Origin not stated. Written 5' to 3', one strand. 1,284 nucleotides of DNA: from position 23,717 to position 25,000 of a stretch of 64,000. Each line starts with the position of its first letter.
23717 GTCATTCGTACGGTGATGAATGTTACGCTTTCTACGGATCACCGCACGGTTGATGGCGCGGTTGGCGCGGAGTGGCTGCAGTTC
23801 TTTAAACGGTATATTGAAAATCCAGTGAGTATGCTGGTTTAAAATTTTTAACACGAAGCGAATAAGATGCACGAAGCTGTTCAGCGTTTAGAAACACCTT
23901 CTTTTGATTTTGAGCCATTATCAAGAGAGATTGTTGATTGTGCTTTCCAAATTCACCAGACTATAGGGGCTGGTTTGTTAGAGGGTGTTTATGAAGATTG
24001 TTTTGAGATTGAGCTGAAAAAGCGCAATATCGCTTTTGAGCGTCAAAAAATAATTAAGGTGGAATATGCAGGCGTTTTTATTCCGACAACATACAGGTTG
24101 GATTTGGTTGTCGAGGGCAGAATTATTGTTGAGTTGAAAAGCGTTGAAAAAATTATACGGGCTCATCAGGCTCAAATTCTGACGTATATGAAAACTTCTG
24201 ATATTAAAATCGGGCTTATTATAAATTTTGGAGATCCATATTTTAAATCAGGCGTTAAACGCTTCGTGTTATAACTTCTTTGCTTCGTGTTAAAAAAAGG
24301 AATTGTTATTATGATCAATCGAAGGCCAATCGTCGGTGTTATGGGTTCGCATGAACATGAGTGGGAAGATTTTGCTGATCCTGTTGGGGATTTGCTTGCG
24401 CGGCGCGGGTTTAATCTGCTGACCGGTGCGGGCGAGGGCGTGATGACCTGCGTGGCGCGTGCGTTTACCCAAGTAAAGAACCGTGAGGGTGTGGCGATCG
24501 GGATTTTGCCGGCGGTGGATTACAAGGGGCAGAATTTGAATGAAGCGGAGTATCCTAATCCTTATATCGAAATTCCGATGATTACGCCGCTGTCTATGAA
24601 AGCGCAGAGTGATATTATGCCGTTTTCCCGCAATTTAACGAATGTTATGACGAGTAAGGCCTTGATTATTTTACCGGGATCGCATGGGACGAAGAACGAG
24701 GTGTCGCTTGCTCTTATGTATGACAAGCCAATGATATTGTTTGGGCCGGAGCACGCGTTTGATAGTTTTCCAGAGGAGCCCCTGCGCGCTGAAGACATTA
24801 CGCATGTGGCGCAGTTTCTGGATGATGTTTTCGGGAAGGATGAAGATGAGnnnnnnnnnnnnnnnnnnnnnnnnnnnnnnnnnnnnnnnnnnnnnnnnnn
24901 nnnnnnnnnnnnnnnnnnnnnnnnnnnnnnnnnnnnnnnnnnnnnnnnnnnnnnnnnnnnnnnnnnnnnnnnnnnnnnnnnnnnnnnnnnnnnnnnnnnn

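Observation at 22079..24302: The two cassettes are one element family: near-identical right termini that each donate the RBS of the downstream host gene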

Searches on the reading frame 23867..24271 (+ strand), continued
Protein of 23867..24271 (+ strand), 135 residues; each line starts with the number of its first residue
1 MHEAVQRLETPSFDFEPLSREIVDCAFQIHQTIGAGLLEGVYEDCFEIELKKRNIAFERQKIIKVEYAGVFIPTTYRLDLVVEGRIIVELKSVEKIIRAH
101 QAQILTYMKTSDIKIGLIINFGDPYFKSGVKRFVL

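Call 52: search_solved_structures(query=A1, max_evalue=1, show_alignments=2)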
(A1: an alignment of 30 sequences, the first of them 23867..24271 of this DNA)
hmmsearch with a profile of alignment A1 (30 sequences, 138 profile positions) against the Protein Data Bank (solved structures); distinct sequences matched with E-value up to 1: 1.
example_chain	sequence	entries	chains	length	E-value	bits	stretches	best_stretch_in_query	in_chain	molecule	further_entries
7pwf_Q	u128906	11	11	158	0.49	13.5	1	19-63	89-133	Ribosomal protein S16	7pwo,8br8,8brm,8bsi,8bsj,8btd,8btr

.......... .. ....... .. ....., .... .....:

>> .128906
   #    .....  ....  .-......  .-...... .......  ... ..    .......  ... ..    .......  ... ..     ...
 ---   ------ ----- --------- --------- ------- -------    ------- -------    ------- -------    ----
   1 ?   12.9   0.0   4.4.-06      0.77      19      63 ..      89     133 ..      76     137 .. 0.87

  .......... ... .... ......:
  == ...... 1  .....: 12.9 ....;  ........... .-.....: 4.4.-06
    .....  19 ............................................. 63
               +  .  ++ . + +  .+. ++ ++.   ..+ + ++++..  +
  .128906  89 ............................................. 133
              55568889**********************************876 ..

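Call 57: predict_structure(alignment_id=A1)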
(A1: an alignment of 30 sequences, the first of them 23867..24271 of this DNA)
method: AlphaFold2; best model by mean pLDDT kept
length: 135 residues; sequences in the alignment: 30
mean_pLDDT: 89.4   pTM: 0.82
mean pLDDT of the five models: 89.4, 88.7, 88.2, 88.1, 88.0
residues with pLDDT >= 90: 106; 70-90: 14; 50-70: 4; < 50: 11
segments of 3 or more residues with pLDDT < 50: 1-11
pLDDT, mean of each block of 10 residues (from residue 1): 43 72 98 95 98 98 93 91 97 95 95 96 91 93
secondary structure, 60 per line:
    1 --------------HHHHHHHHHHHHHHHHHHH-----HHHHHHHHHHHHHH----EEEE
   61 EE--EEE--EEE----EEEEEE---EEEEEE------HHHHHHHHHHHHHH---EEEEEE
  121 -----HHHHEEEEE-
elements in order: H15-33 H39-52 E57-62 E65-67 E70-72 E77-82 E86-91 H98-111 E115-120 H126-129 E130-134

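Call 60: fold_search(model_id=the predicted structure, library=pdb)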
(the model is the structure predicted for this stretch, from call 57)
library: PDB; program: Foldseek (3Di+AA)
matches with E <= 10: 340; with E <= 0.001: 0
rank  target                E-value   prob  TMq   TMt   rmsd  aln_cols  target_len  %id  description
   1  4r5q                  2.3e-03  1.00  0.44  0.30   4.0       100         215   20  Crystal structure and nuclease activity of the CRISPR-associated Cas4 protein Pcal_0546 from Pyrobaculum calidifontis co (released 2014-09-17)
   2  2zyz_A                1.4e-02  0.69  0.30  0.39   7.8       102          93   18  Pyrobaculum aerophilum splicing endonuclease (released 2009-06-23)
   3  4ic1_B                2.0e-02  0.98  0.54  0.37  12.4       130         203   15  Crystal structure of SSO0001 (released 2013-01-16)
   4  2zyz_C                2.5e-02  0.60  0.31  0.39   7.8       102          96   19  Pyrobaculum aerophilum splicing endonuclease (released 2009-06-23)
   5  4ic1_A                3.5e-02  0.90  0.49  0.35  12.4       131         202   16  Crystal structure of SSO0001 (released 2013-01-16)
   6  4ic1_D                5.2e-02  0.77  0.47  0.33  12.6       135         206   16  Crystal structure of SSO0001 (released 2013-01-16)
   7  9iac_B                5.2e-02  0.41  0.34  0.20   9.8       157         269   11  Structure of the Argonaute-associated Cas4 family protein 1 (ACE1) from Microcystis aeruginosa (MaACE1) (released 2025-04-23)
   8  9iab_B                5.2e-02  0.33  0.31  0.19  10.8       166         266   11  Structure of the Argonaute-associated Cas4 family protein 1 (ACE1) from Chroococcidiopsis thermalis (CtACE1) (released 2025-04-23)
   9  6m9k_B                5.6e-02  0.72  0.43  0.28  14.8       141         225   14  Crystal structure of lambda exonuclease in complex with the Red beta C-terminal domain (released 2019-01-02)
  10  3ajv_A                5.6e-02  0.28  0.29  0.25  10.4       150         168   11  Splicing endonuclease from Aeropyrum pernix (released 2010-11-17)
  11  9iab_A                6.8e-02  0.33  0.31  0.19  10.9       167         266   11  Structure of the Argonaute-associated Cas4 family protein 1 (ACE1) from Chroococcidiopsis thermalis (CtACE1) (released 2025-04-23)
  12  9iac_A                6.8e-02  0.33  0.31  0.19   9.5       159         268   11  Structure of the Argonaute-associated Cas4 family protein 1 (ACE1) from Microcystis aeruginosa (MaACE1) (released 2025-04-23)
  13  4ic1_G                9.4e-02  0.75  0.48  0.35  12.7       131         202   15  Crystal structure of SSO0001 (released 2013-01-16)
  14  3ajv_C                9.4e-02  0.30  0.29  0.26   9.0       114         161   12  Splicing endonuclease from Aeropyrum pernix (released 2010-11-17)
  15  3sm4_B                1.3e-01  0.66  0.45  0.29  15.2       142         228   13  Crystal Structure of the K131A Mutant of Lambda Exonuclease in Complex with a 5'-Phosphorylated 14-mer/12-mer Duplex a (released 2011-07-20)
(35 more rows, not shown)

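Call 68: search_protein_families(library=padloc, proteins=[window:23867-24271:+], max_evalue=0.01)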
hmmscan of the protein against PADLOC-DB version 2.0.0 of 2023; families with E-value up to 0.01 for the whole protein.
window:23867-24271:+ (135 aa): 1 family
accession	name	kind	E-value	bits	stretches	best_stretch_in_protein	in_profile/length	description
PDLC01611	Cas4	-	0.0012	17.2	1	62-109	53-88/158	"CAS-I,CAS-II,CAS-III,CAS-IV,CAS-V,CAS-VI; acquisition_associated"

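Call 69: search_protein_families(library=phrogs, proteins=[window:23867-24271:+], max_evalue=0.01)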
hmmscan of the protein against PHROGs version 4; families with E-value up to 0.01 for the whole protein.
window:23867-24271:+ (135 aa): 0 families

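Call 78: search_protein_families(library=pfam, proteins=[L022:3312-3995:+, L022:4427-5644:+, L044:2438-3937:+, L044:4421-4999:+, L055:2180-3100:+, L055:3578-4672:+, L035:1988-3940:+, L035:4374-5462:+, L007:3605-3955:+, L007:4481-6271:+], max_evalue=0.00001)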
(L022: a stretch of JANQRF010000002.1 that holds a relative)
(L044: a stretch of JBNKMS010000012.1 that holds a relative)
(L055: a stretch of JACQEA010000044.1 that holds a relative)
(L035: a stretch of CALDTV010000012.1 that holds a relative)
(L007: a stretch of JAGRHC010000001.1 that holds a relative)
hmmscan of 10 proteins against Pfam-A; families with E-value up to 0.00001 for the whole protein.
L022:3312-3995:+ (228 aa): 1 family
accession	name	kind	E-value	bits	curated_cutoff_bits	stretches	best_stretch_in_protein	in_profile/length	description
PF00329.25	Complex1_30kDa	-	2.1e-48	164.4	22.5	1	34-156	1-123/124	Respiratory-chain NADH dehydrogenase, 30 Kd subunit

L022:4427-5644:+ (406 aa): 1 family
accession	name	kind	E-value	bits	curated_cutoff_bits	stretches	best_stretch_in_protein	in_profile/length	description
PF00346.24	Complex1_49kDa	-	1.3e-126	421.6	24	1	135-406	1-271/271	Respiratory-chain NADH dehydrogenase, 49 Kd subunit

L044:2438-3937:+ (500 aa): 2 families
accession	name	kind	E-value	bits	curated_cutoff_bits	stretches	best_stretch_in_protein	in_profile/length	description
PF00425.24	Chorismate_bind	-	3.4e-95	318.9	27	1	225-478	2-257/257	chorismate binding enzyme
PF04715.19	Anth_synt_I_N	-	1.6e-34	119.6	23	1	30-170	1-137/140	Anthranilate synthase component I, N terminal region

L044:4421-4999:+ (193 aa): 2 families
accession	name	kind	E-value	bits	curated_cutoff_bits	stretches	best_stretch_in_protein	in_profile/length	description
PF00117.34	GATase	-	2.7e-61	207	22.8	1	3-190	1-187/190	Glutamine amidotransferase class-I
PF07722.19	Peptidase_C26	-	7.1e-10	39.4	20.5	1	67-175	100-219/219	Peptidase C26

L055:2180-3100:+ (307 aa): 1 family
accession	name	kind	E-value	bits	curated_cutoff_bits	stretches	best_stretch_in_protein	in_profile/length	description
PF02653.21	BPD_transp_2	-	2.9e-38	132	26.8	1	8-290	2-265/269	Branched-chain amino acid transport system / permease component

L055:3578-4672:+ (365 aa): 1 family
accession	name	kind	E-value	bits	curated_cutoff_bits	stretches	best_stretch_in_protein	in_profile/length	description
PF02653.21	BPD_transp_2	-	1.3e-41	142.9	26.8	1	59-339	2-268/269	Branched-chain amino acid transport system / permease component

L035:1988-3940:+ (651 aa): 6 families
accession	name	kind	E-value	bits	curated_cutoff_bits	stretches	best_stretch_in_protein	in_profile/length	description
PF00456.26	Transketolase_N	-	9.7e-126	419.7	22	1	19-332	3-322/334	Transketolase, thiamine diphosphate binding domain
PF02779.29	Transket_pyr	-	2.8e-54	183.8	27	1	342-510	3-171/174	Transketolase, pyrimidine binding domain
PF22613.1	Transketolase_C_1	-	5.7e-33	113.9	27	1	526-635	1-113/113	Transketolase-like TK C-terminal domain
PF13292.11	DXP_synthase_N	-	1.8e-10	41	21.2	1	17-203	17-178/274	1-deoxy-D-xylulose-5-phosphate synthase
PF02780.25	Transketolase_C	-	2.3e-09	37.7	25.9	1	536-639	8-124/124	Transketolase, C-terminal domain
PF00676.26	E1_dh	-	9.9e-06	25.2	22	0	109-243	82-209/300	Dehydrogenase E1 component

L035:4374-5462:+ (363 aa): 2 families
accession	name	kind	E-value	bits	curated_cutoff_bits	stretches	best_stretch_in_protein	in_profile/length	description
PF02800.25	Gp_dh_C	-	2.1e-62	209.8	24.4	1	178-334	1-158/158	Glyceraldehyde 3-phosphate dehydrogenase, C-terminal domain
PF00044.30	Gp_dh_N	-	3.3e-38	130.5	31.7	1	22-124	1-100/101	Glyceraldehyde 3-phosphate dehydrogenase, NAD binding domain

L007:3605-3955:+ (117 aa): 0 families

L007:4481-6271:+ (597 aa): 3 families
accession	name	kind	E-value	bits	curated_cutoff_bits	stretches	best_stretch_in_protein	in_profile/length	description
PF00890.30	FAD_binding_2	-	1.4e-125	420.2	20.4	1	13-408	1-414/414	FAD binding domain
PF02910.25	Succ_DH_flav_C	-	5.2e-46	156.2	20.8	1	464-597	1-130/130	Fumarate reductase flavoprotein C-term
PF01266.30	DAO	-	9.3e-07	29.1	27.9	0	13-213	1-208/353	FAD dependent oxidoreductase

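Call 79: find_encoding_contigs(protein=P0051, flank=2500, max_places=10)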
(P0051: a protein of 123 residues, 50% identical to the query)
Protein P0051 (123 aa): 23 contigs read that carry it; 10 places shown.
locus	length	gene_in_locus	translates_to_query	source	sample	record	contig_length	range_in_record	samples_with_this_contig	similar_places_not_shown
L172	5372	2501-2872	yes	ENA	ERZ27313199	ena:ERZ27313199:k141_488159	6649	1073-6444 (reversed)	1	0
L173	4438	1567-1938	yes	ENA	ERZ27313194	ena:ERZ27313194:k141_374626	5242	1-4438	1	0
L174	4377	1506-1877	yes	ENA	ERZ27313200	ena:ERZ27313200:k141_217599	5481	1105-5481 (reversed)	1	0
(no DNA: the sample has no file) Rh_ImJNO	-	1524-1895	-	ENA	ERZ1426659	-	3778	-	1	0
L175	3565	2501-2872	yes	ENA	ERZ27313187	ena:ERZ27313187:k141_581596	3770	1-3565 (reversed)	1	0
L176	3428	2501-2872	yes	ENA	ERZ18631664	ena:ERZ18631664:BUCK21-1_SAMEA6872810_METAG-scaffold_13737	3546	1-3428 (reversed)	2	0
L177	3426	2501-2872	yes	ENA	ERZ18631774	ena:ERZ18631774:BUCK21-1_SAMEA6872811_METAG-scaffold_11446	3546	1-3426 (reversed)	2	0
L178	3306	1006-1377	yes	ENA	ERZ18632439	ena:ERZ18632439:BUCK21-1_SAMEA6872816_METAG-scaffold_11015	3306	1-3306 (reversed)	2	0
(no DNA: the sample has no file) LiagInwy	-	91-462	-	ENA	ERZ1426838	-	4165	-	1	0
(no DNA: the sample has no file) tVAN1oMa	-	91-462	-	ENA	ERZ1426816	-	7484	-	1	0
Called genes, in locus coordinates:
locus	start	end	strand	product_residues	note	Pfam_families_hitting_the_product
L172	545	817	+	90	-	PF09527:ATPase_gene1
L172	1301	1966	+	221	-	PF00119:ATP-synt_A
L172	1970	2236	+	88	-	PF00137:ATP-synt_C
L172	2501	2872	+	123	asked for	PF13366:PDDEXK_3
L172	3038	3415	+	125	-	PF00430:ATP-synt_B (weak)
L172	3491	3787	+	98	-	PF00213:OSCP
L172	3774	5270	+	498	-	PF00006:ATP-synt_ab, PF00306:ATP-synt_ab_C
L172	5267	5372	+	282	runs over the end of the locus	PF00231:ATP-synt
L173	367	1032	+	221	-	PF00119:ATP-synt_A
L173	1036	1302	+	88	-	PF00137:ATP-synt_C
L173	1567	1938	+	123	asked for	PF13366:PDDEXK_3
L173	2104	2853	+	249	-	PF00430:ATP-synt_B, PF00213:OSCP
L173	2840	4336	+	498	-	PF00006:ATP-synt_ab, PF00306:ATP-synt_ab_C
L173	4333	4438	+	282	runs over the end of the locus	PF00231:ATP-synt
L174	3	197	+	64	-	?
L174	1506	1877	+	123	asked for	PF13366:PDDEXK_3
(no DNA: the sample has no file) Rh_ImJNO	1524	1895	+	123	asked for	PF13366:PDDEXK_3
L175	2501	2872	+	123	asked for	PF13366:PDDEXK_3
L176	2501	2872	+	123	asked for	PF13366:PDDEXK_3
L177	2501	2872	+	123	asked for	PF13366:PDDEXK_3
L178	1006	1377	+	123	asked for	PF13366:PDDEXK_3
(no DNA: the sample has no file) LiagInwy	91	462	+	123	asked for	PF13366:PDDEXK_3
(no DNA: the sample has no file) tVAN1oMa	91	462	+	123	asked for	PF13366:PDDEXK_3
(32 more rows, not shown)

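Call 91: search_protein_representatives(alignment_id=A1)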
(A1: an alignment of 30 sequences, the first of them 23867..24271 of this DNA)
Query: 30 sequences, 138 profile positions. Proteins with E-value up to 0.001 (for the whole library): 36521; up to 1e-10: 16089; up to 1e-30: 987. The best 150 are listed.
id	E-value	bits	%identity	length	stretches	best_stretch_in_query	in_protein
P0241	1.9e-65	235.2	-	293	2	15-135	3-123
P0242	3.0e-63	228.0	-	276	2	17-135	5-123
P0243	3.6e-63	227.8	-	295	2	14-135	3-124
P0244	4.7e-63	227.4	-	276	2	12-135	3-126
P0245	1.3e-60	219.5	-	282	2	16-135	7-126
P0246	1.3e-59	216.3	-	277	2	16-135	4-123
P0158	2.2e-59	215.5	-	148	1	3-135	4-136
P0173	1.1e-56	206.7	-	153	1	4-135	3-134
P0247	3.4e-56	205.2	-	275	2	19-133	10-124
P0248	2.3e-54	199.3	-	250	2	14-126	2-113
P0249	2.2e-51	189.6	-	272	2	17-135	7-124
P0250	2.4e-51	189.4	-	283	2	12-134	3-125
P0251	6.0e-51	188.2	-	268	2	14-135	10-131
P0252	6.4e-51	188.1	-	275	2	22-136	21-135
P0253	1.6e-50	186.8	-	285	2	6-135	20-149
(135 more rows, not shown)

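Call 92: search_dna_similar(query=window:23867-24271:+, collection=plasmids, mode=protein, max_evalue=1e-8, max_rows=15)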
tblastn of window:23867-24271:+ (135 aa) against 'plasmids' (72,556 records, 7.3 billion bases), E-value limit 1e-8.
Records with a match: 8; places in all: 10; records where one place covers at least 80% of the query: 6.
Best place of each record, by identity: <60% 8.
By first word of the organism name: Bacteroides 1; Fusobacteria 1; Gemmatirosa 1; Bernardetia 1; Sphingomonas 1; Treponema 1; Prevotella 1; Persicobacter 1.
By predicted mobility (MOB-suite, as given by PLSDB): non-mobilizable 8.
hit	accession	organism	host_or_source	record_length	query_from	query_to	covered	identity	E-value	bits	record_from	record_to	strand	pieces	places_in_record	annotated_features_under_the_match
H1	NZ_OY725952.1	Bacteroides finegoldii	-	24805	14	135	90%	45.1%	1e-30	122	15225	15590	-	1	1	GxxExxY protein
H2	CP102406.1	Fusobacteria bacterium ZRK30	pure culture,cold seep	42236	11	132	90%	41.0%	4e-23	100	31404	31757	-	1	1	GxxExxY protein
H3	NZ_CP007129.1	Gemmatirosa kalamazoonensis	-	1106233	18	134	84%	44.2%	5e-17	110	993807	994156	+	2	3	record has no annotation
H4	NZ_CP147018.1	Bernardetia sp. Wsw4-3y2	Red alga,Red algae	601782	9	135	94%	39.1%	5e-25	105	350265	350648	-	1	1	GxxExxY protein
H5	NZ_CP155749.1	Sphingomonas parapaucimobilis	Chinese cabbage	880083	14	134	90%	36.4%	5e-22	97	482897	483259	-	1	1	GxxExxY protein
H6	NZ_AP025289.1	Treponema saccharophilum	-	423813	15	122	80%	38.0%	9e-21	94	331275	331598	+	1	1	GxxExxY protein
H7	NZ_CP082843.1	Prevotella nigrescens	-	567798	21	121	75%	34.7%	1e-13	73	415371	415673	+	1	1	GxxExxY protein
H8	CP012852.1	Persicobacter sp. JZB09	cell culture,soil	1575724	16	122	79%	30.8%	7e-11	65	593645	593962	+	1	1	none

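Call 93: search_dna_similar(query=window:23867-24271:+, collection=phages, mode=protein, max_evalue=1e-8, max_rows=10)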
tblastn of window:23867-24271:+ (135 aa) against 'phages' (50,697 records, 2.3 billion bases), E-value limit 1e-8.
No match.

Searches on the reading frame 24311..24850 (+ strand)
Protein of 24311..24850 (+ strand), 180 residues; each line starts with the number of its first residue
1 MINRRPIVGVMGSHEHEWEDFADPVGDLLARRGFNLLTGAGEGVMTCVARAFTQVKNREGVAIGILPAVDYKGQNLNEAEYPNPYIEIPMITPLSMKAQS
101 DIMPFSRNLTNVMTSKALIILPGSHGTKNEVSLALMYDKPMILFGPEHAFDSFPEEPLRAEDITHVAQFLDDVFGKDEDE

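Call 10: search_protein_families(library=ncbifam, proteins=[window:24311-24850:+], max_evalue=0.01)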
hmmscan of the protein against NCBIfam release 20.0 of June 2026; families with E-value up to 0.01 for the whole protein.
window:24311-24850:+ (180 aa): 4 families
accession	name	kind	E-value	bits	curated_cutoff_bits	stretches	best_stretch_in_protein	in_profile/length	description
TIGR00725.1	TIGR00725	hypoth_equivalog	2.5e-13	49.8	106.9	1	8-144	4-121/159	TIGR00725 family protein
TIGR00730.1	TIGR00730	subfamily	5e-08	32.9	96.35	1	15-151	14-139/178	TIGR00730 family Rossman fold protein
NF058542.1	CtkRMPhLog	equivalog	2.7e-05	24.2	300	1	12-152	11-140/177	cytokinin riboside 5'-monophosphate phosphoribohydrolase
NF038390.1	Nsidase_PpnN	equivalog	7.3e-05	21.7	450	1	15-133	158-264/450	nucleotide 5'-monophosphate nucleosidase PpnN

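Call 11: search_protein_families(library=pfam, proteins=[window:24311-24850:+], max_evalue=0.01)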
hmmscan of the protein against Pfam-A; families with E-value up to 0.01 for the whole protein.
window:24311-24850:+ (180 aa): 1 family
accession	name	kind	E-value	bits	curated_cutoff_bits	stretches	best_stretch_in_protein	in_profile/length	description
PF18306.6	LDcluster4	-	8.3e-27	94.1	26.3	1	6-147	2-125/151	SLOG cluster4 family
